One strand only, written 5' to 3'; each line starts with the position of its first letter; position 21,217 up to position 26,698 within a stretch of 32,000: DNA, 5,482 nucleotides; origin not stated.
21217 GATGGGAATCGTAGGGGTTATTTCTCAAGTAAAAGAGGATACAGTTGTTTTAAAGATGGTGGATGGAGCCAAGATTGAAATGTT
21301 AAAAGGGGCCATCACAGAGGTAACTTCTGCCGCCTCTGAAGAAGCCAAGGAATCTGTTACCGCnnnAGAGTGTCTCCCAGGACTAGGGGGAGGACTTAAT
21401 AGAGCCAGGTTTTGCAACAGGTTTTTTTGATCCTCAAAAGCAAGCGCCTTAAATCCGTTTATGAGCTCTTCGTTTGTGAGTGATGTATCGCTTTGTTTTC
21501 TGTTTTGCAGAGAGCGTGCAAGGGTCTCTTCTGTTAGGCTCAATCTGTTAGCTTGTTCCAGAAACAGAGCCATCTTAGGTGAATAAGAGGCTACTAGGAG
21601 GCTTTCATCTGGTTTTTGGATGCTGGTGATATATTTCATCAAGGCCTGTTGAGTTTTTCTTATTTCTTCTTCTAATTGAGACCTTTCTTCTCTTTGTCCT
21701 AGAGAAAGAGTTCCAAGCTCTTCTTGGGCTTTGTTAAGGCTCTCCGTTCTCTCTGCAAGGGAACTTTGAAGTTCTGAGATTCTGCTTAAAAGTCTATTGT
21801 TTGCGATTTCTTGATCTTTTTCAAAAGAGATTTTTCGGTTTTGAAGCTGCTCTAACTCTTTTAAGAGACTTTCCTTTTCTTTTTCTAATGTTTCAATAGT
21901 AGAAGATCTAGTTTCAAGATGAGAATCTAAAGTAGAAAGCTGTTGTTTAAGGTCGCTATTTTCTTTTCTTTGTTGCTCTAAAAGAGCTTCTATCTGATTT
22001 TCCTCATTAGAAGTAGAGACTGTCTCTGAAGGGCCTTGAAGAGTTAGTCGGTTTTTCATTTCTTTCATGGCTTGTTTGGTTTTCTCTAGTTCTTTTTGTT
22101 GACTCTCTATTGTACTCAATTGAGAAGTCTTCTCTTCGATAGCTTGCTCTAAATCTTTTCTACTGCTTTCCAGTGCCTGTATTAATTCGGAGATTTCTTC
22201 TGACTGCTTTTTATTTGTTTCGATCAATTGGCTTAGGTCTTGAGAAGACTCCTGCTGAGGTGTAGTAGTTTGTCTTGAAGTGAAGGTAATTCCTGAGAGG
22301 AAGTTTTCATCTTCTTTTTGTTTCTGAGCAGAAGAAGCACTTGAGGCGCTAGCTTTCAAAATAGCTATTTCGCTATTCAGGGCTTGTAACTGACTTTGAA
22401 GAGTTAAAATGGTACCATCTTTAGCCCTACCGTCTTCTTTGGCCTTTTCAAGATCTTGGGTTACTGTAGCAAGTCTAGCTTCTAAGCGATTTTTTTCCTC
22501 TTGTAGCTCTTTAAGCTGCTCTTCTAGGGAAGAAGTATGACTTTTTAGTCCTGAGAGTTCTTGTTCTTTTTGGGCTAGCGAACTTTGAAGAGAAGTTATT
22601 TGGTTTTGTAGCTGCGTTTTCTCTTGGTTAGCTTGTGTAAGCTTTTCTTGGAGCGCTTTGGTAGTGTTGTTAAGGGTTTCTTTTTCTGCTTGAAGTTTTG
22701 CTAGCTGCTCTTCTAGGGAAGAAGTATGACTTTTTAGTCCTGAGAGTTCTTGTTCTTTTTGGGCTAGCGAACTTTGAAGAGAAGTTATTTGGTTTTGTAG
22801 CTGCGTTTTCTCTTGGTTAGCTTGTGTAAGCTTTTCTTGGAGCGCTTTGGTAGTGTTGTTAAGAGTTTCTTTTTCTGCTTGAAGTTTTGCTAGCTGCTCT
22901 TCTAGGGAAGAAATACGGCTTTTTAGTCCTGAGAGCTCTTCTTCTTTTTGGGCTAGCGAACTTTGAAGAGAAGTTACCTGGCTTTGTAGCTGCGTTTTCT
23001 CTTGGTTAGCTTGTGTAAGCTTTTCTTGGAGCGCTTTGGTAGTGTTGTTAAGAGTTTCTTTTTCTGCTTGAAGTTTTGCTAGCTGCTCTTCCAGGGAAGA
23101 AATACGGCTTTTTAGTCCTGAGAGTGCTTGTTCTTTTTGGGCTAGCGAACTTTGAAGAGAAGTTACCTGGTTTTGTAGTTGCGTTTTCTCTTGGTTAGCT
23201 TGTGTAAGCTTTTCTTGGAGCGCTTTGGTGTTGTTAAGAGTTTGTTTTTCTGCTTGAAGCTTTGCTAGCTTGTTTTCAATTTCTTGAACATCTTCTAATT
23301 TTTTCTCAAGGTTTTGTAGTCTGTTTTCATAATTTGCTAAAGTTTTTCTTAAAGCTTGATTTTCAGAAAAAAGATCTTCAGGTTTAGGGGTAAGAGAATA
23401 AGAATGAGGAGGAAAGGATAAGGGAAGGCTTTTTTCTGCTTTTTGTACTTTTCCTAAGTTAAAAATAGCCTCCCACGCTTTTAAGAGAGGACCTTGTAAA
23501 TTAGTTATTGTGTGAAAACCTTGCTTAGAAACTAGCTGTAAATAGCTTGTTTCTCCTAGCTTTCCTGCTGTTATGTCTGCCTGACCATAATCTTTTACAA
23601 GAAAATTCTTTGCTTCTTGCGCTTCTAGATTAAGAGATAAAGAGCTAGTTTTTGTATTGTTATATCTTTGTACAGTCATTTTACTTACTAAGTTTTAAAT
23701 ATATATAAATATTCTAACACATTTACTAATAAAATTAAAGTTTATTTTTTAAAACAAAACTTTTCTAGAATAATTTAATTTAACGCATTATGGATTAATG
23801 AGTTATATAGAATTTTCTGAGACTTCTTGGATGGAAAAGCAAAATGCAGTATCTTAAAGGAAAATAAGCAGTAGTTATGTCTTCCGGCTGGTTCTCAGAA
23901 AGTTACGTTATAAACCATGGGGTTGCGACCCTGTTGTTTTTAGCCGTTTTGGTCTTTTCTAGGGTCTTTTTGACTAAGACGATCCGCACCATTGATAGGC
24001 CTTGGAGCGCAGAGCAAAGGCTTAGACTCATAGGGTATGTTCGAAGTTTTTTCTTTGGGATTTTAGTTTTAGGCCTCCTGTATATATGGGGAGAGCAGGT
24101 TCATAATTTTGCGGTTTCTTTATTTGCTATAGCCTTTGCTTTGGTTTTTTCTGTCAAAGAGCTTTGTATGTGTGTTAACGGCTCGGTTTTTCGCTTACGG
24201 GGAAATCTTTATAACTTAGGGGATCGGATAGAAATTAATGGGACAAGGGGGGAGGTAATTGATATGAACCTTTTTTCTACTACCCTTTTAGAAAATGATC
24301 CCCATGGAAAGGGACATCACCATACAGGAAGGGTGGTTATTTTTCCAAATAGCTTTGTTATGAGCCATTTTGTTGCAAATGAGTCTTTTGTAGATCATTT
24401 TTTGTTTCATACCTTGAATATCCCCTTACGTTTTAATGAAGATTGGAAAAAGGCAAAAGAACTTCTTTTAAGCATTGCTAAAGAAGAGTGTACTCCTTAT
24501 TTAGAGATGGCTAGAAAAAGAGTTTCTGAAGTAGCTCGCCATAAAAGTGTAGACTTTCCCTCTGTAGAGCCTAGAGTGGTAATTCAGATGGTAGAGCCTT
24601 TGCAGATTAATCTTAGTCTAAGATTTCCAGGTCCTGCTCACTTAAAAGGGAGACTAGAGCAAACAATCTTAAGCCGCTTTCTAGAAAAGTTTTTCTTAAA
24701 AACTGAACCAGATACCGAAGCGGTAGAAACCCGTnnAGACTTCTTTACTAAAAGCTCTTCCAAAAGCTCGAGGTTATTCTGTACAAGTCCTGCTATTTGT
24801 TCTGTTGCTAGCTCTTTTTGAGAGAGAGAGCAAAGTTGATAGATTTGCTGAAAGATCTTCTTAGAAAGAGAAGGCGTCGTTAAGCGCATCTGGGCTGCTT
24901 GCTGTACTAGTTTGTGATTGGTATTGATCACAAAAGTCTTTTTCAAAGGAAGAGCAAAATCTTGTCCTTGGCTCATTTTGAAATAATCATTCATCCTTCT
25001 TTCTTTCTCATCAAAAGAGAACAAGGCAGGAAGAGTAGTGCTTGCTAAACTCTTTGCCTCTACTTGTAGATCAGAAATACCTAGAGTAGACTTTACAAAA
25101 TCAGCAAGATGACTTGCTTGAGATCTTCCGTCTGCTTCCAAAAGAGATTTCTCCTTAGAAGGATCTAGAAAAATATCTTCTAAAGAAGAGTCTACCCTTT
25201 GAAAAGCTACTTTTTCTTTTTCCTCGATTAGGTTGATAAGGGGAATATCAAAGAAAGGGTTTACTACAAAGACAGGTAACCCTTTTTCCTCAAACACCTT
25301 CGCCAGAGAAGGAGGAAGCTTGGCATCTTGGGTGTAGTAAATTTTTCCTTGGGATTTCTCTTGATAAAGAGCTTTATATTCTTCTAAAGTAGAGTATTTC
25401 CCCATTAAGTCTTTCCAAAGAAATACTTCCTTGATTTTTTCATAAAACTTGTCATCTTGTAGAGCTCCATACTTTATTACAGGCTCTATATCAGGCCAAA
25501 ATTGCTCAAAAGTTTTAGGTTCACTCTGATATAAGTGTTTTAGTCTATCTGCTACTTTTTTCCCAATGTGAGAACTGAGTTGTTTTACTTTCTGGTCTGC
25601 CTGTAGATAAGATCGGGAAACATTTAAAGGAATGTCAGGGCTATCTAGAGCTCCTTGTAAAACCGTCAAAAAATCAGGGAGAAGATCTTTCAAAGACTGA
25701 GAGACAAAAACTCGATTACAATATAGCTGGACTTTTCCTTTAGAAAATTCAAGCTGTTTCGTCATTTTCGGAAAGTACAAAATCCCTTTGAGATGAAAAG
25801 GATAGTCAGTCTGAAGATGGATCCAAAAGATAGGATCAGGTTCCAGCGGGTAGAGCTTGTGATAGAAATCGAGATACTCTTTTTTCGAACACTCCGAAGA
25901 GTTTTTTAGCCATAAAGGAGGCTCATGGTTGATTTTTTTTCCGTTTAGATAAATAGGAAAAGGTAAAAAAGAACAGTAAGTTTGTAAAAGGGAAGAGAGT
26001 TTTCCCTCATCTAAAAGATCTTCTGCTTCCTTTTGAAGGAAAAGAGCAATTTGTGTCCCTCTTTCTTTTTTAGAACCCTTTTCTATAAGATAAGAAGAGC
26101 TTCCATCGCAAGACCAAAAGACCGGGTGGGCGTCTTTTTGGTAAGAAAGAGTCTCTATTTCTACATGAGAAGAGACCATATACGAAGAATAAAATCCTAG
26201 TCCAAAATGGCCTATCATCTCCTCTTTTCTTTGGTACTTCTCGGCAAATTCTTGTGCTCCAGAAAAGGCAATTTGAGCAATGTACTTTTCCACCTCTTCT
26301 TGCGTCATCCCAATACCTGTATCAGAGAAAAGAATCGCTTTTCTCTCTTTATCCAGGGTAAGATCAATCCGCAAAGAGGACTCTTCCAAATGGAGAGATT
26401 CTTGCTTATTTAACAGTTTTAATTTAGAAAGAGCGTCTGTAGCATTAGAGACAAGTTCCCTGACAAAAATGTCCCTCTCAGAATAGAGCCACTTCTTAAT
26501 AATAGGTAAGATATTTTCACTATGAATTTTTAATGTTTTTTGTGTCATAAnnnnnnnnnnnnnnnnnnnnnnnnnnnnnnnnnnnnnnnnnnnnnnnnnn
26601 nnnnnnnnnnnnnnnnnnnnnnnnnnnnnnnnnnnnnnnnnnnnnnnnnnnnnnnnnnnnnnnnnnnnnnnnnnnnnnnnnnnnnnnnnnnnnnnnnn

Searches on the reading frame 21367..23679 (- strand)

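Call 20: search_protein_families(library=ncbifam, proteins=[window:21367-23679:-], max_evalue=0.00001)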
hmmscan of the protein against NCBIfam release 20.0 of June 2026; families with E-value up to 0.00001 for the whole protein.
window:21367-23679:- (771 aa): 13 families
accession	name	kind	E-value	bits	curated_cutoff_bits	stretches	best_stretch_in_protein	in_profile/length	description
NF045487.1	ASRP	equivalog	1e-24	87.1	300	2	184-340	317-469/593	archaea-specific SMC-related protein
TIGR02168.1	SMC_prok_B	equivalog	1.2e-20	73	567.35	1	108-372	682-951/1181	chromosome segregation protein SMC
TIGR02169.1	SMC_prok_A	equivalog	1.7e-20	72.4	729.4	1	112-458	178-514/1165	chromosome segregation protein SMC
TIGR04523.1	Mplasa_alph_rch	subfamily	1.3e-16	59.8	270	1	101-447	155-514/745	helix-rich protein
NF041035.1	Rad50_Halo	equivalog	1.3e-15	56.9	1000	2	106-351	200-446/883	DNA double-strand break repair ATPase Rad50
NF002572.0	PRK02224.1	equivalog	6.3e-14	51.2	1087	1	184-416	206-441/888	DNA double-strand break repair ATPase Rad50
NF003034.1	PRK03918.1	equivalog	5.1e-12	44.6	700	0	107-284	188-368/878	DNA double-strand break repair ATPase Rad50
NF040788.1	S-lay_SlaB_Mtsph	equivalog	1.5e-08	34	700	0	207-281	310-384/416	S-layer protein SlaB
TIGR04320.1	Surf_Exclu_PgrA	domain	7.8e-08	32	70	0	149-249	256-359/360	SEC10/PgrA surface exclusion domain-containing protein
TIGR04211.1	SH3_and_anchor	equivalog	1.8e-07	31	65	0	318-416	60-161/198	TIGR04211 family SH3 domain-containing protein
NF006542.0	PRK09039.1-1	equivalog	4.4e-07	29.2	388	0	214-312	76-174/627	peptidoglycan -binding protein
NF041034.1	Rad50_Sulf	equivalog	4.8e-07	28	1000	0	101-302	489-697/872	DNA double-strand break repair ATPase Rad50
NF045780.1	TrlF_fam_ATP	equivalog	2.5e-06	26.5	350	0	108-360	449-702/944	TrlF family AAA-like ATPase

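Call 50: search_protein_families(library=pfam, proteins=[window:21367-23679:-], max_evalue=0.001)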
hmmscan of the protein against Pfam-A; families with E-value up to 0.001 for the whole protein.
window:21367-23679:- (771 aa): 13 families
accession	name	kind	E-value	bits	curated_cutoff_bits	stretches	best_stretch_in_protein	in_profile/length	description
PF24319.2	DUF7491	-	5.3e-09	36.6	30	1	229-301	17-89/90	Coiled-coil region of unknown function (DUF7491)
PF17675.6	APG6_N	-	7.8e-08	33.3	45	1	256-375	11-132/132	Apg6 coiled-coil region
PF25450.1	Rab11-FIP3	-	1.8e-07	31.9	31.9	0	358-419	53-114/125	Rab11-FIP3-like domain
PF07889.17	DUF1664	-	1.3e-06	28.8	34.6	0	195-267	49-121/124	Protein of unknown function (DUF1664)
PF25526.1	LIP-1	-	2.2e-06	27.6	34.1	1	226-415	3-188/250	Liprin-alpha-like coiled coil domain 2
PF23991.1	DUF7310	-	5.1e-06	27.3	40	0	226-273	10-56/83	Coiled-coil region of unknown function (DUF7310)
PF11448.13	DUF3005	-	7.2e-06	26.5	25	0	157-201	34-78/109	Protein of unknown function (DUF3005)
PF15294.11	Leu_zip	-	6.6e-05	23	28.2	1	196-313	131-243/275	Leucine zipper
PF13851.11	GAS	-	6.7e-05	22.8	32.3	0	224-379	23-169/200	Growth-arrest specific micro-tubule binding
PF05557.18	MAD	-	9.6e-05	21.4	30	1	107-343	223-467/661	Mitotic checkpoint protein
PF10473.14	CENP-F_leu_zip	-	0.00031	21.3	34.5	0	278-414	6-135/140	Leucine-rich repeats of kinetochore protein Cenp-F/LEK1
PF08614.16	ATG16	-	0.00033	21.3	33.7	0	274-381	73-180/200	Autophagy protein 16 (ATG16)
PF25014.1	NET2A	-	0.00035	20.9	33.1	0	293-359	136-202/235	NET2A-like domain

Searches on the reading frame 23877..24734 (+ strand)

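Call 20: search_protein_families(library=ncbifam, proteins=[window:23877-24734:+], max_evalue=0.00001)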
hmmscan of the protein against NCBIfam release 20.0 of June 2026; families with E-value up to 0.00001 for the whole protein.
window:23877-24734:+ (286 aa): 0 families

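Call 50: search_protein_families(library=pfam, proteins=[window:23877-24734:+], max_evalue=0.001)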
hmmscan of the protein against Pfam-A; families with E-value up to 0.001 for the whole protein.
window:23877-24734:+ (286 aa): 1 family
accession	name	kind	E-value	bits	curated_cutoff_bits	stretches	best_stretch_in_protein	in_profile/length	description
PF00924.24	MS_channel_2nd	-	2.1e-07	31.4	20.2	1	104-168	10-65/68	Mechanosensitive ion channel, beta-domain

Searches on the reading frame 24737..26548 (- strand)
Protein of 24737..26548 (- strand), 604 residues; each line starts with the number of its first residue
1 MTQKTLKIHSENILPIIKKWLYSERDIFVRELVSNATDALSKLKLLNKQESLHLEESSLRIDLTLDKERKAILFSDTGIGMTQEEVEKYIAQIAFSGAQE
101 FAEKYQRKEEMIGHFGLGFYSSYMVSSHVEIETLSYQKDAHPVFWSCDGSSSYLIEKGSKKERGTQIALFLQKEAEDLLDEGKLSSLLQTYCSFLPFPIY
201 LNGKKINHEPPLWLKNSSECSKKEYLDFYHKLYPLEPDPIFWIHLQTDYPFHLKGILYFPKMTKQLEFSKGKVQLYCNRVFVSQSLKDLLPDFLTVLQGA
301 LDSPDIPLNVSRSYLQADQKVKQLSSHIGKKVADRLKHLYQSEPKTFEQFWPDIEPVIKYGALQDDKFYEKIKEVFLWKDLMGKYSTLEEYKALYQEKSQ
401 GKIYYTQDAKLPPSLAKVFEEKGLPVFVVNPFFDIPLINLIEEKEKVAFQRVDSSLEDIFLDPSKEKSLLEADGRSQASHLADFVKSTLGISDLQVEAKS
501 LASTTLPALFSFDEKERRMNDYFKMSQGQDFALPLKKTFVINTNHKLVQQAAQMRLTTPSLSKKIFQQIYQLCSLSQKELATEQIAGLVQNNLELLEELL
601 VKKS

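Call 20: search_protein_families(library=ncbifam, proteins=[window:24737-26548:-], max_evalue=0.00001)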
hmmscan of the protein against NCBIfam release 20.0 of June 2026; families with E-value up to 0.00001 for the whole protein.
window:24737-26548:- (604 aa): 3 families
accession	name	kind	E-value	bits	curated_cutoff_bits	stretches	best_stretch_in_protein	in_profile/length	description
NF003555.1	PRK05218.1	equivalog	1.1e-172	575.8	371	1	3-595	2-613/614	molecular chaperone HtpG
NF010683.0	PRK14083.1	equivalog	1.9e-60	205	455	1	4-599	6-595/604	HSP90 family protein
NF047352.1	P_loop_sacsin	domain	4.9e-08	33.3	50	1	28-131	3-79/80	sacsin N-terminal ATP-binding-like domain-containing protein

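Call 21: list_cluster_members(proteins=[P0005, P0002, P0026, P0038, P0066, P0090, window:24737-26548:-, window:19044-20405:+])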
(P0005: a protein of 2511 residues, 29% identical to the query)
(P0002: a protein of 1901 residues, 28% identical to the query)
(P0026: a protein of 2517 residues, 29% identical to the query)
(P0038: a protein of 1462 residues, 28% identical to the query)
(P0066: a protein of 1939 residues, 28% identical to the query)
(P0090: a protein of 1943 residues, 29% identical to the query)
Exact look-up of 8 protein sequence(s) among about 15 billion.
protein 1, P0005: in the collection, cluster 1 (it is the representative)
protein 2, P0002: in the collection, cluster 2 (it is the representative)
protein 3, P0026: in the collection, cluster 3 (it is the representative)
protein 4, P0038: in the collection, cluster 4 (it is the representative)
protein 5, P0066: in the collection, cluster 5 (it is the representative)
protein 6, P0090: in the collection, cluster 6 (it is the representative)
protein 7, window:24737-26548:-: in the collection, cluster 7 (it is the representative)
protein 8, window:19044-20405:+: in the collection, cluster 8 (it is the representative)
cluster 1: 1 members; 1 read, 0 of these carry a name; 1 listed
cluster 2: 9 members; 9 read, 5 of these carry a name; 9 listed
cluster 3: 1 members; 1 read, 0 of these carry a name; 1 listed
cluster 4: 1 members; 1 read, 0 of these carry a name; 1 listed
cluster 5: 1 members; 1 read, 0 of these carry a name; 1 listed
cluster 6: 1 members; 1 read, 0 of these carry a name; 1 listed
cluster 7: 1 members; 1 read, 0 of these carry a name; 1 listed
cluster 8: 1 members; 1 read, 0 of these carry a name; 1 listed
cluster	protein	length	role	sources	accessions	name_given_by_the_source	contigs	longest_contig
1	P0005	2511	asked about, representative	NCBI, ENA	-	-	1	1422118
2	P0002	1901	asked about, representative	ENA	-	-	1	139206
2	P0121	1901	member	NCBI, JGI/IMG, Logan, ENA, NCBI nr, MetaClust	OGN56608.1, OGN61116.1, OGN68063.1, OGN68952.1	MAG: hypothetical protein A3D96_05650 [Chlamydiae bacterium RIFCSPHIGHO2_12_FULL_44_59] | MAG: hypothetical protein A2796_03480 [Chlamydiae bacterium RIFCSPHIGHO2_01_FULL_44_39] | status=active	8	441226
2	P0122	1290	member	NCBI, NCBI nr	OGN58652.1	MAG: hypothetical protein A3C42_00090 [Chlamydiae bacterium RIFCSPHIGHO2_02_FULL_45_9]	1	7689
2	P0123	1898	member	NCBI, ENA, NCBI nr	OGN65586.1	MAG: hypothetical protein A2978_06455 [Chlamydiae bacterium RIFCSPLOWO2_01_FULL_44_52]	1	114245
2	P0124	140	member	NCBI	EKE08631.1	MAG: hypothetical protein ACD_17C00076G0004, partial [uncultured bacterium]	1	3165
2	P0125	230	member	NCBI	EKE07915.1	MAG: hypothetical protein ACD_17C00462G0001, partial [uncultured bacterium]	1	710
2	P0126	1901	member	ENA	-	-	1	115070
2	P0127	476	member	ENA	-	-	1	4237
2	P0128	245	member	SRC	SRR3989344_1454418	-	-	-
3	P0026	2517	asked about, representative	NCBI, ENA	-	-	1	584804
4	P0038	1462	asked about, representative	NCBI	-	-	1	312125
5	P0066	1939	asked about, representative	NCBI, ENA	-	-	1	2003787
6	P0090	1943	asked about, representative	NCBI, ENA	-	-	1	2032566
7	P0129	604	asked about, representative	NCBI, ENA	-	-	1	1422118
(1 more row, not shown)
